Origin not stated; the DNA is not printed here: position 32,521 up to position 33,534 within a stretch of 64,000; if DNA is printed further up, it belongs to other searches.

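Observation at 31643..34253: FEN-1 operon with an active/inactive KaiC-like ATPase pair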

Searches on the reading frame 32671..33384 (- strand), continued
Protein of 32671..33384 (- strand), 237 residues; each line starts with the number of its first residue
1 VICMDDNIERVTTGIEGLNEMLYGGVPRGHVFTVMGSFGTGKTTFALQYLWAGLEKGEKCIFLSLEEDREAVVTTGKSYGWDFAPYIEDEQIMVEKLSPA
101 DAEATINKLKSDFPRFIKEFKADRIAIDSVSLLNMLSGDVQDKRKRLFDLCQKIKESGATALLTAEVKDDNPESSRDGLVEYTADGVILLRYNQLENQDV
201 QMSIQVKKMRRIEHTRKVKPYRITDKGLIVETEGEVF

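Call 29: find_encoding_contigs(protein=P0222, flank=6000, max_places=2)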
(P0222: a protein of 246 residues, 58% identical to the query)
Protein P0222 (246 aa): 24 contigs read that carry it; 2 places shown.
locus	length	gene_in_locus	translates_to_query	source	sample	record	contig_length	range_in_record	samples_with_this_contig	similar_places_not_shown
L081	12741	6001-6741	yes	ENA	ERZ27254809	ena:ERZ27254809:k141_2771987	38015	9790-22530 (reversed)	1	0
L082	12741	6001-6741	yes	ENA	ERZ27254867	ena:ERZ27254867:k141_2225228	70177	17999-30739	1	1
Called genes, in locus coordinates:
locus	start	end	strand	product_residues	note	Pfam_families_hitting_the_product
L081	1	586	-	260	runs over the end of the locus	PF00583:Acetyltransf_1 (weak), PF13508:Acetyltransf_7 (weak)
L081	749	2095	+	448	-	PF21473:OB_Ssb-like (faint), PF01336:tRNA_anti-codon (faint)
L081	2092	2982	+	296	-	-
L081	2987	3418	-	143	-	PF10604:Polyketide_cyc2, PF03364:Polyketide_cyc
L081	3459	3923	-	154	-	-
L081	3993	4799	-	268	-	PF13369:Transglut_core2, PF13371:TPR_9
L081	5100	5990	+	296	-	PF06745:ATPase (faint)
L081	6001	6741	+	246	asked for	PF13481:AAA_25 (weak), PF00154:RecA_N, PF05625:PAXNEB (faint), PF06745:ATPase, PF23442:DUF7125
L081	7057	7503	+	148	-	PF00702:Hydrolase, PF12710:HAD, PF13419:HAD_2 (faint), PF08282:Hydrolase_3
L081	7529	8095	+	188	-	PF01965:DJ-1_PfpI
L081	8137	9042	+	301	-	PF01259:SAICAR_synt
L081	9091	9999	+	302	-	PF01063:Aminotran_4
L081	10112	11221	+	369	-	PF08442:ATP-grasp_2, PF24948:Citrate_synth_N, PF00549:Ligase_CoA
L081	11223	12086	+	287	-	PF02629:CoA_binding, PF13380:CoA_binding_2, PF00549:Ligase_CoA, PF13607:Succ_CoA_lig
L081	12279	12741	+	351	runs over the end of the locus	PF00586:AIRS, PF02769:AIRS_C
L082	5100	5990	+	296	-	PF06745:ATPase (faint)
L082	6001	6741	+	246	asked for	PF13481:AAA_25 (weak), PF00154:RecA_N, PF05625:PAXNEB (faint), PF06745:ATPase, PF23442:DUF7125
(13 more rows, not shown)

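Call 30: find_encoding_contigs(protein=P0173, flank=6000, max_places=2)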
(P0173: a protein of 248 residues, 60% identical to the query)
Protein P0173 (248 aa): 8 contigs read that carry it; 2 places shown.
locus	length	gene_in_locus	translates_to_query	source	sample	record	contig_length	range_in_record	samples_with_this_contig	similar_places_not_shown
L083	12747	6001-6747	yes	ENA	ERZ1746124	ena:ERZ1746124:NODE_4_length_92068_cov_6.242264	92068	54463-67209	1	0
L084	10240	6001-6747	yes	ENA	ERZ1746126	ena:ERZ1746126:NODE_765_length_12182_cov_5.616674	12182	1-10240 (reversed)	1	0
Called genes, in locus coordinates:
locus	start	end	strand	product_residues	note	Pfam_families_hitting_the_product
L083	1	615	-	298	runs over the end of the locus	PF04055:Radical_SAM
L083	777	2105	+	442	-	PF01336:tRNA_anti-codon (faint)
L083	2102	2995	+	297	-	PF21120: (weak)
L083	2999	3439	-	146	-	PF10604:Polyketide_cyc2, PF03364:Polyketide_cyc (weak)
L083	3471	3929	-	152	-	-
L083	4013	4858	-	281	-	PF13369:Transglut_core2, PF13371:TPR_9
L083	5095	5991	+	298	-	PF06745:ATPase (weak), PF23442:DUF7125 (faint)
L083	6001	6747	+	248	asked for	PF00154:RecA_N (weak), PF06745:ATPase, PF23442:DUF7125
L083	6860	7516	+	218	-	PF00702:Hydrolase, PF12710:HAD, PF08282:Hydrolase_3 (faint)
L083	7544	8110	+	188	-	PF01965:DJ-1_PfpI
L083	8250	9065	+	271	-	PF12867:DinB_2 (weak)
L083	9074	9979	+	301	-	PF01259:SAICAR_synt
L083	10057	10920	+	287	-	PF01063:Aminotran_4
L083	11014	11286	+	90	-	-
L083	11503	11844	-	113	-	PF13806:Rieske_2 (faint), PF00355:Rieske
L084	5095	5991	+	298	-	PF06745:ATPase (weak), PF23442:DUF7125 (faint)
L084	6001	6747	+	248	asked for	PF00154:RecA_N (weak), PF06745:ATPase, PF23442:DUF7125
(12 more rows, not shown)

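Call 34: find_encoding_contigs(protein=P0220, flank=6000, max_places=2)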
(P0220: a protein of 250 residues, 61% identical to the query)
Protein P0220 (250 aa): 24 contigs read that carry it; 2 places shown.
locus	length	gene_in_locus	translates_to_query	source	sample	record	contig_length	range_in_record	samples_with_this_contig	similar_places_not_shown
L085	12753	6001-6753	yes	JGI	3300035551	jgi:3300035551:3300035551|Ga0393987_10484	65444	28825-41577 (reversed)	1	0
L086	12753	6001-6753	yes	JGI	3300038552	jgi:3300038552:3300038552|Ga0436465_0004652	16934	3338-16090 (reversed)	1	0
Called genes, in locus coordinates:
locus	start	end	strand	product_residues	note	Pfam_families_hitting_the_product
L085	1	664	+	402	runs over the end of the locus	PF13418:Beta-prop_TYW4 (faint), PF24681:Kelch_KLHDC2_KLHL20_DRC7, PF24981:Beta-prop_ATRN-LZTR1, PF13415:Beta-prop_FBX42, PF01344:Kelch_1 (faint), PF13415:Beta-prop_FBX42, PF24681:Kelch_KLHDC2_KLHL20_DRC7, PF24981:Beta-prop_ATRN-LZTR1, +1 more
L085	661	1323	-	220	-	PF00583:Acetyltransf_1 (weak), PF13508:Acetyltransf_7 (weak)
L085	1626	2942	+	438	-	-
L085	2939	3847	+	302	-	-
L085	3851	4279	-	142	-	PF10604:Polyketide_cyc2, PF03364:Polyketide_cyc (weak)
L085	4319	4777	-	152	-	-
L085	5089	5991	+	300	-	PF06745:ATPase (weak), PF23442:DUF7125 (faint)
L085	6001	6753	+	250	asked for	PF06745:ATPase, PF23442:DUF7125 (weak)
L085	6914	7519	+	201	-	PF00702:Hydrolase, PF12710:HAD, PF08282:Hydrolase_3 (faint)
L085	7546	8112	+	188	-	PF01965:DJ-1_PfpI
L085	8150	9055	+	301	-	PF01259:SAICAR_synt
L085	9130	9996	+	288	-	PF01063:Aminotran_4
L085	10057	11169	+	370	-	PF08442:ATP-grasp_2, PF24948:Citrate_synth_N, PF00549:Ligase_CoA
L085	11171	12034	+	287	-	PF02629:CoA_binding, PF13380:CoA_binding_2 (weak), PF00549:Ligase_CoA, PF13607:Succ_CoA_lig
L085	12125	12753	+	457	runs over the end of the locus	-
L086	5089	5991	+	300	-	PF06745:ATPase (weak), PF23442:DUF7125 (faint)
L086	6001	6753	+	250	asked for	PF06745:ATPase, PF23442:DUF7125 (weak)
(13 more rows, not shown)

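Call 81: search_protein_families(library=padloc, proteins=[window:32671-33375:-], max_evalue=0.001)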
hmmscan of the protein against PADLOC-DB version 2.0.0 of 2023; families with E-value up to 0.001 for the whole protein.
window:32671-33375:- (234 aa): 1 family
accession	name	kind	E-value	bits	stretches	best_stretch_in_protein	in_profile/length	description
PDLC04140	mad8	-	5.4e-05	20.9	1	23-78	24-76/314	mads_8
